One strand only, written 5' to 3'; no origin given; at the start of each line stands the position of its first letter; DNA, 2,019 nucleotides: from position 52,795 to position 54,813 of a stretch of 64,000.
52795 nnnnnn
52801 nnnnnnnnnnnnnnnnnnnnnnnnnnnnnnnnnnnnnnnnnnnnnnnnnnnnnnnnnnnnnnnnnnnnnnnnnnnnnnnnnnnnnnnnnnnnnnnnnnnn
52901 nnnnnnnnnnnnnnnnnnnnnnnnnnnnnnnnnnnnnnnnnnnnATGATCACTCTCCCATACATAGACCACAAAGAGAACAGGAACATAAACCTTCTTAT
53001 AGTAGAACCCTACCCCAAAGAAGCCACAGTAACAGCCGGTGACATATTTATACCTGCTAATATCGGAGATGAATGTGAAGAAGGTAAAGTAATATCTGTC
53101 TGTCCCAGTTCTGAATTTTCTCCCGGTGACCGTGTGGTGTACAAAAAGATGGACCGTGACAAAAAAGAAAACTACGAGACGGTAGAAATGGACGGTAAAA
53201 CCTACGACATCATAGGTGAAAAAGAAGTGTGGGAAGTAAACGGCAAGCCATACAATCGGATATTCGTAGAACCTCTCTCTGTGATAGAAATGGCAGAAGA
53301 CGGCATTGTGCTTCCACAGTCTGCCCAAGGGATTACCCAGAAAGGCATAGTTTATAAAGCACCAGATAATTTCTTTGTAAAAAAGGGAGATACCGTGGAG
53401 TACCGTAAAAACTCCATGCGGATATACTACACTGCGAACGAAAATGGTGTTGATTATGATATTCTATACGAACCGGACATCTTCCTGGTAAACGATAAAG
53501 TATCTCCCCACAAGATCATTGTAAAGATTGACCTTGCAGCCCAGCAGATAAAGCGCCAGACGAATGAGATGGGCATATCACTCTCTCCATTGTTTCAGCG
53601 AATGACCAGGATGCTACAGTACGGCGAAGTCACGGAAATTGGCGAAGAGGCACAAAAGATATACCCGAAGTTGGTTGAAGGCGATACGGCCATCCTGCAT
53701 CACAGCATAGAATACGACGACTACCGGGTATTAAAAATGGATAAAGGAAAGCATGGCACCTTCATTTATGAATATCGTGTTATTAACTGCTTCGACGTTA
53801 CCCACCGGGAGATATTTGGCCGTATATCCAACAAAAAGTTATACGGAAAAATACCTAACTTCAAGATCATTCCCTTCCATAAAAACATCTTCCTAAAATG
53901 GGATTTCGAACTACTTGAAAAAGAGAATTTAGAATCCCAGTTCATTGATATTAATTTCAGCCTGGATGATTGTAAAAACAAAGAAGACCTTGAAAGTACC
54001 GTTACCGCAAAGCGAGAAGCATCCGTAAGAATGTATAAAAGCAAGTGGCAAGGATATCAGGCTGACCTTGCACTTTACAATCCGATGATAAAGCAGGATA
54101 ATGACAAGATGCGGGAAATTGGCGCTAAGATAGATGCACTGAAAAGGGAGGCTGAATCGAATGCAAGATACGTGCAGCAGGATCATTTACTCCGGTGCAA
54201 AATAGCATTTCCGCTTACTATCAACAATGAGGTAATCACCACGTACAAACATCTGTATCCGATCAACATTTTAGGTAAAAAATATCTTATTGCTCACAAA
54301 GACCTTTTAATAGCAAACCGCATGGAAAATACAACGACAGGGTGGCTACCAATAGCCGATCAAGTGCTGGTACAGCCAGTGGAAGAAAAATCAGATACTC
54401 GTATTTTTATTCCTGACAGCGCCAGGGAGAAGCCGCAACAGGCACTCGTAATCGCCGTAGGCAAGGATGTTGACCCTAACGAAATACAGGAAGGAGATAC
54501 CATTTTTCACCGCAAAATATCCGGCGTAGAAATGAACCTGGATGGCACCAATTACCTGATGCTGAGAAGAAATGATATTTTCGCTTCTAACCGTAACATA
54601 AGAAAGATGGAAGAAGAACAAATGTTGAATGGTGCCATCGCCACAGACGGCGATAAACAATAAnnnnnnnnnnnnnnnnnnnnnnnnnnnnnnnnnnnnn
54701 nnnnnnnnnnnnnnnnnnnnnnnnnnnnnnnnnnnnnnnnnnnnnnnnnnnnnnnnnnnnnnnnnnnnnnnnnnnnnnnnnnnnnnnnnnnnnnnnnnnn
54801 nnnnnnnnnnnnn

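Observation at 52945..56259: Phage-encoded chaperonin pair: GroEL plus a single-chain protein with about five tandem GroES (Cpn10) domains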

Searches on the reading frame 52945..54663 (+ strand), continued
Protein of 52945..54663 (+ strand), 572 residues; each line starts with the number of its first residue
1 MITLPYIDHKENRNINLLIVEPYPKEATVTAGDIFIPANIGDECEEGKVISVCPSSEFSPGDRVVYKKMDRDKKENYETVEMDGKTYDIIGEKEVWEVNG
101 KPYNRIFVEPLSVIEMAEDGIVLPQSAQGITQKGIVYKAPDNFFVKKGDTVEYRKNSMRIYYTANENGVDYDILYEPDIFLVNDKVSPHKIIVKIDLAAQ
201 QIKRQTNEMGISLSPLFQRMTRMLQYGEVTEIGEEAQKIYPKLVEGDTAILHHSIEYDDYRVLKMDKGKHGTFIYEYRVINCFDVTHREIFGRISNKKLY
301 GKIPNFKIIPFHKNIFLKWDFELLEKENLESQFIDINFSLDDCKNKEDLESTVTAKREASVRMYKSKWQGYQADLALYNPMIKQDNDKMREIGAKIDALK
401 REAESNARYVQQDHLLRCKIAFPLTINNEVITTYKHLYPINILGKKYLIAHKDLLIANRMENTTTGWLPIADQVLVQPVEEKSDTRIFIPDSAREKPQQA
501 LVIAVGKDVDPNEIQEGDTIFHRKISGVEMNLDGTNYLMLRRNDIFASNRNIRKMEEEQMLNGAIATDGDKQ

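Call 82: find_related_loci(query=A1, collection=metagenome_contigs, flank=6000)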
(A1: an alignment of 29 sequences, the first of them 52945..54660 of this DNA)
Query A1 (572 aa) in metagenome_contigs; peptide patterns used: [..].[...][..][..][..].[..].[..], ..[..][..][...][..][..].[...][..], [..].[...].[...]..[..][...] (x = any residue, [..] = any of these).
147 stretches matched a pattern; 10 encode a relative of the query (tblastn E <= 1e-3); 10 distinct loci.
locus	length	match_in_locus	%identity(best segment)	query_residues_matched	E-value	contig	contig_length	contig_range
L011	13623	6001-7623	40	4-548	1e-133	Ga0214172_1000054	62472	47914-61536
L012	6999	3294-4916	40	4-548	1e-133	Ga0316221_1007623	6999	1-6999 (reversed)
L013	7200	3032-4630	39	4-541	1e-125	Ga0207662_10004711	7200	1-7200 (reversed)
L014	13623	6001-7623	40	4-548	1e-133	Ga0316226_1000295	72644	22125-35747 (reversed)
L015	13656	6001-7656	39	1-547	3e-120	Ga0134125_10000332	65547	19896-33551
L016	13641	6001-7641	38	3-547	4e-120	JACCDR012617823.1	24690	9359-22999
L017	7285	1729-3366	38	1-546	1e-118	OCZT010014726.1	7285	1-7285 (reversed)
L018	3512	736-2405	43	5-543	2e-112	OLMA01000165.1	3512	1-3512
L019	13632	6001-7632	39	1-547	4e-128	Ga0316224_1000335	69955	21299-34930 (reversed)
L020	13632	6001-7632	39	1-547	4e-128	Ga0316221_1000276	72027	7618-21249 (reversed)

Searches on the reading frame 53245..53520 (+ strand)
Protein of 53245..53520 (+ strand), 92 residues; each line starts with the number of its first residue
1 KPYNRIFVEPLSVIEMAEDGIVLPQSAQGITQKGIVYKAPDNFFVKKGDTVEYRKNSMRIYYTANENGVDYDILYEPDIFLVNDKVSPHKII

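Call 5: search_protein_families(library=pfam, proteins=[window:53245-53520:+], max_evalue=10)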
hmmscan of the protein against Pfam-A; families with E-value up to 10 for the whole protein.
window:53245-53520:+ (92 aa): 1 family
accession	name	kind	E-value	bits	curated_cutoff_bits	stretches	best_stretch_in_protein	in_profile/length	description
PF00166.26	Cpn10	-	0.0002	21.8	21.1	1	4-80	7-90/93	Chaperonin 10 Kd subunit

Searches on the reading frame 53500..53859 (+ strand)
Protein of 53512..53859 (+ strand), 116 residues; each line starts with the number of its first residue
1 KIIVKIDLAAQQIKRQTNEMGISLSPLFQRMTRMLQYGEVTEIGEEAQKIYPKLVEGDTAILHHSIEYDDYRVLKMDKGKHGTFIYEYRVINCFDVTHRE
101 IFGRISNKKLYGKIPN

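Call 5: search_protein_families(library=pfam, proteins=[window:53512-53859:+], max_evalue=10)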
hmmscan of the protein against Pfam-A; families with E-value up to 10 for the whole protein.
window:53512-53859:+ (116 aa): 0 families

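Call 37: search_solved_structures(query=A3, max_evalue=10, show_alignments=2)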
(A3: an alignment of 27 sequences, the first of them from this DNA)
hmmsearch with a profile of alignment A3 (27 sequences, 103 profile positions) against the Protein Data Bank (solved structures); distinct sequences matched with E-value up to 10: 0.

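Call 77: search_protein_families(library=pfam, alignment_id=A3, max_evalue=1)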
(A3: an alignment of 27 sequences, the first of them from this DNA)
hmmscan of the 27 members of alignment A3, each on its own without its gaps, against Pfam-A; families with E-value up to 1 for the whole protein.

A. member 1, seq(103 aa): 0 families

B. families by the number of members that match (of 27 scanned): 8 families
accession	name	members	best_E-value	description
PF00166.26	Cpn10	6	7.8e-05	Chaperonin 10 Kd subunit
PF07485.16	DUF1529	1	0.0034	Domain of Unknown Function (DUF1259)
PF16544.10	STAR_dimer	1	0.016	Homodimerisation region of STAR domain protein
PF20903.3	SPL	1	0.029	Spore photoproduct lyase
PF13806.12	Rieske_2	1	0.058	Rieske-like [2Fe-2S] domain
PF19400.4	DUF5975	1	0.1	Family of unknown function (DUF5975)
PF08463.15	EcoEI_R_C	1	0.12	EcoEI R protein C-terminal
PF02375.23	JmjN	1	0.85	jmjN domain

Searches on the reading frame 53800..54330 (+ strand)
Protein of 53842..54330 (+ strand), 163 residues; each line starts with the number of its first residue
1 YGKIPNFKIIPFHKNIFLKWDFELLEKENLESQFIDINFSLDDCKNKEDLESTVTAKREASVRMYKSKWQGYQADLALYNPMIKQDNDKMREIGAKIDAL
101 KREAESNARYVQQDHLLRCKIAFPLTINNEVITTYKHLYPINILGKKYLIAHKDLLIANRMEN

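Call 5: search_protein_families(library=pfam, proteins=[window:53842-54330:+], max_evalue=10)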
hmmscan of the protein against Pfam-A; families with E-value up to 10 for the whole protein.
window:53842-54330:+ (163 aa): 3 families
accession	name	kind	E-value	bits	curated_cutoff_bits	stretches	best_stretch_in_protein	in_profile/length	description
PF13166.12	AAA_13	-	0.0071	15.5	36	1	39-113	388-462/713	AAA domain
PF22727.1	NCH2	-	0.033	14.8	27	1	10-56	41-87/96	NACHT C-terminal Helical domain 2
PF02318.22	FYVE_2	-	0.11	13.1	27.2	1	84-130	23-71/118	FYVE-type zinc finger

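Call 35: predict_structure(alignment_id=A2)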
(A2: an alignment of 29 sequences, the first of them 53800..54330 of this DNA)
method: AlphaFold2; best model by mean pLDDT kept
length: 177 residues; sequences in the alignment: 29
mean_pLDDT: 86.6   pTM: 0.74
mean pLDDT of the five models: 86.6, 86.3, 86.1, 85.0, 83.7
residues with pLDDT >= 90: 105; 70-90: 48; 50-70: 22; < 50: 2
segments of 3 or more residues with pLDDT < 50: none
pLDDT, mean of each block of 10 residues (from residue 1): 65 61 83 93 77 89 93 93 96 96 96 93 91 89 87 91 91 71
secondary structure, 60 per line:
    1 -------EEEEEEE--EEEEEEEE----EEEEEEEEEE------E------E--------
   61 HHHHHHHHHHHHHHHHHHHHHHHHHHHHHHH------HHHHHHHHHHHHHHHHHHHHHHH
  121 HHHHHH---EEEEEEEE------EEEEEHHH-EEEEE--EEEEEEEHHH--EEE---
elements in order: E8-14 E17-24 E29-38 H61-91 H98-126 E130-137 E144-148 E153-157 E160-166 E172-174

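Call 67: fold_search(model_id=the predicted structure, library=pdb)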
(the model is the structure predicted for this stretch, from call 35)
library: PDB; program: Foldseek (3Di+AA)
matches with E <= 10: 200; with E <= 0.001: 0
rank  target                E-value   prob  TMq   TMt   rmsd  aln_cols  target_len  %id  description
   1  4pj1_2                4.0e-02  1.00  0.23  0.37   4.1        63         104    8  Crystal structure of the human mitochondrial chaperonin symmetrical 'football' complex (released 2015-04-29)
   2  4pj1_U                4.4e-02  1.00  0.23  0.38   5.4        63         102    6  Crystal structure of the human mitochondrial chaperonin symmetrical 'football' complex (released 2015-04-29)
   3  1wnr_C                5.6e-02  0.99  0.21  0.41   4.2        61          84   18  Crystal structure of the Cpn10 from Thermus thermophilus HB8 (released 2004-12-07)
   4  1p3h_B                1.1e-01  0.95  0.22  0.37   4.8        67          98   15  Crystal Structure of the Mycobacterium tuberculosis chaperonin 10 tetradecamer (released 2003-07-15)
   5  1p3h_A                1.7e-01  0.92  0.21  0.35   4.7        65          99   15  Crystal Structure of the Mycobacterium tuberculosis chaperonin 10 tetradecamer (released 2003-07-15)
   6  1wnr_G                2.0e-01  0.80  0.19  0.36   4.7        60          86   18  Crystal structure of the Cpn10 from Thermus thermophilus HB8 (released 2004-12-07)
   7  4pj1_P                2.2e-01  0.94  0.23  0.38   3.8        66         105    8  Crystal structure of the human mitochondrial chaperonin symmetrical 'football' complex (released 2015-04-29)
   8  4pj1_1                3.3e-01  0.87  0.23  0.38   4.1        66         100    8  Crystal structure of the human mitochondrial chaperonin symmetrical 'football' complex (released 2015-04-29)
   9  1wnr_A                3.3e-01  0.66  0.19  0.40   4.7        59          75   19  Crystal structure of the Cpn10 from Thermus thermophilus HB8 (released 2004-12-07)
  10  8wuw_a                5.6e-01  0.38  0.19  0.32   6.5        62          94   16  Cryo-EM structure of H. thermophilus GroEL-GroES2 asymmetric football complex (released 2024-03-27)
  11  4pkn_X                5.6e-01  0.38  0.18  0.30   5.7        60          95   13  Crystal structure of the football-shaped GroEL-GroES2-(ADPBeFx)14 complex containing substrate Rubisco (released 2014-08-20)
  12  4pj1_Z                6.3e-01  0.57  0.20  0.31   5.7        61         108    6  Crystal structure of the human mitochondrial chaperonin symmetrical 'football' complex (released 2015-04-29)
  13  4pkn_W                6.3e-01  0.35  0.17  0.29   5.8        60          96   13  Crystal structure of the football-shaped GroEL-GroES2-(ADPBeFx)14 complex containing substrate Rubisco (released 2014-08-20)
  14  4pko_O                7.1e-01  0.72  0.21  0.36   3.6        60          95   12  Crystal structure of the Football-shaped GroEL-GroES2-(ADPBeFx)14 complex (released 2014-08-20)
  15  5opx_1                8.9e-01  0.28  0.17  0.30   5.8        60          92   13  Crystal structure of the GroEL mutant A109C in complex with GroES and ADP BeF2 (released 2018-01-10)
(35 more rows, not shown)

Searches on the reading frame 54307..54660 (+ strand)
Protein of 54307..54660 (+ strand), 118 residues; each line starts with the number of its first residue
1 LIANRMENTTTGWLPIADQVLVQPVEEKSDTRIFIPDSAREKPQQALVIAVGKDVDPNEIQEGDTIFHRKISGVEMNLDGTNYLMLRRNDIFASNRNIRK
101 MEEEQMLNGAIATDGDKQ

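Call 5: search_protein_families(library=pfam, proteins=[window:54307-54660:+], max_evalue=10)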
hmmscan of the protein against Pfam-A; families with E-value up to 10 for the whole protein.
window:54307-54660:+ (118 aa): 2 families
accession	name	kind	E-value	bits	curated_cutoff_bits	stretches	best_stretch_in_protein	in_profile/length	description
PF00166.26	Cpn10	-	3.7e-19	69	21.1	1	15-93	4-91/93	Chaperonin 10 Kd subunit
PF13056.11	DUF3918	-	0.21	11.7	21.3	1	83-102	18-36/43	Protein of unknown function (DUF3918)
